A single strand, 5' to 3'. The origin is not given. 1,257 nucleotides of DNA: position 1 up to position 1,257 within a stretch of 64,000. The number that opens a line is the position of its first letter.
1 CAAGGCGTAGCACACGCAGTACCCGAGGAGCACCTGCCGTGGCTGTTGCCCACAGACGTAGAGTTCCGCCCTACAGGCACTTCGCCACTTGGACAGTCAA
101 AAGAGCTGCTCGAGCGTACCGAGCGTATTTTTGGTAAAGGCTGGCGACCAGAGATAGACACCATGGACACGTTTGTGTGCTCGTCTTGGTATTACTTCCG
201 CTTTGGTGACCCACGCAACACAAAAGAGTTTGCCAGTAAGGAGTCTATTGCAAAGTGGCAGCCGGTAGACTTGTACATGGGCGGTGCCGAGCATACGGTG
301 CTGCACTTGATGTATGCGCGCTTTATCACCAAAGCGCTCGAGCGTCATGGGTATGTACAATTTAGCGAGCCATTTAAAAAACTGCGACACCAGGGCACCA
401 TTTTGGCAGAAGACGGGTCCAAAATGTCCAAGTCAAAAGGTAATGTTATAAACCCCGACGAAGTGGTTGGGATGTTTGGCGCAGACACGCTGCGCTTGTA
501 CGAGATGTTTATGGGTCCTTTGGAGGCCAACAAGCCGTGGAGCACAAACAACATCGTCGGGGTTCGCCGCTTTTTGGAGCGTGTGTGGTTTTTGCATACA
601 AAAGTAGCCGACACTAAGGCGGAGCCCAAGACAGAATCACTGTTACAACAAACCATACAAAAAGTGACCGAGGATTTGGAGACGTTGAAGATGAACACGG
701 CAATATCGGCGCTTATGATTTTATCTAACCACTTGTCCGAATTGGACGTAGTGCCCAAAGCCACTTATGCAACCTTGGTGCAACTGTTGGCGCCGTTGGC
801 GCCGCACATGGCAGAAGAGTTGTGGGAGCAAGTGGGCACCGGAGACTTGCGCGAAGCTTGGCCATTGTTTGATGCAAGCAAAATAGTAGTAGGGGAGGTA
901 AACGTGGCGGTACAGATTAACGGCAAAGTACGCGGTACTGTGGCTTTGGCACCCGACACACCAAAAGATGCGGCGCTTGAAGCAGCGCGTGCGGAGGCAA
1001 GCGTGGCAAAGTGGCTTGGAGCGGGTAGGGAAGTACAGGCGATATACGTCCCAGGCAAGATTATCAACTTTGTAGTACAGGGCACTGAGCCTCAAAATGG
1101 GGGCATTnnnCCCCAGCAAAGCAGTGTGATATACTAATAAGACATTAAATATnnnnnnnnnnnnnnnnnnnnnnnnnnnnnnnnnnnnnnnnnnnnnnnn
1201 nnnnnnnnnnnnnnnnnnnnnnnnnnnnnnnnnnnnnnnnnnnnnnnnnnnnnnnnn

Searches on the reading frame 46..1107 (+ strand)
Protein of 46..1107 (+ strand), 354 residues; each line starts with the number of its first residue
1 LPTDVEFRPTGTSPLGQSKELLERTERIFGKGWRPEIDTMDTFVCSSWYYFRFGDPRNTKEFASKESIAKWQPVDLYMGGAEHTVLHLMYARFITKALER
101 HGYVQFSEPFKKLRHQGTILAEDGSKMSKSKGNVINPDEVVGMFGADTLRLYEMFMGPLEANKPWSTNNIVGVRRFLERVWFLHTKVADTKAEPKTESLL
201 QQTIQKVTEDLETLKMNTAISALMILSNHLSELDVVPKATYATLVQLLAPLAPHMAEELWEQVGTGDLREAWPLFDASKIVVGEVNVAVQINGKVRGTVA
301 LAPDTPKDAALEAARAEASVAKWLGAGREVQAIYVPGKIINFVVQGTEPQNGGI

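Call 12: search_protein_families(library=pfam, proteins=[window:46-1107:+], max_evalue=0.001)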
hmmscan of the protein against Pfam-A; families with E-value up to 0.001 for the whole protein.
window:46-1107:+ (354 aa): 3 families
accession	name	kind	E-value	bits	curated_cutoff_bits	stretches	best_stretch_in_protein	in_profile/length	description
PF08264.19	Anticodon_1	-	3e-16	60.1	25.1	1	198-309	6-146/148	Anticodon-binding domain of tRNA ligase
PF00133.28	tRNA-synt_1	-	6.9e-15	55.2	22.7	1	37-152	296-401/414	tRNA synthetases class I (I, L, M and V)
PF09334.17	tRNA-synt_1g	-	3.2e-05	23.3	20.1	1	120-170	321-371/391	tRNA synthetases class I (M)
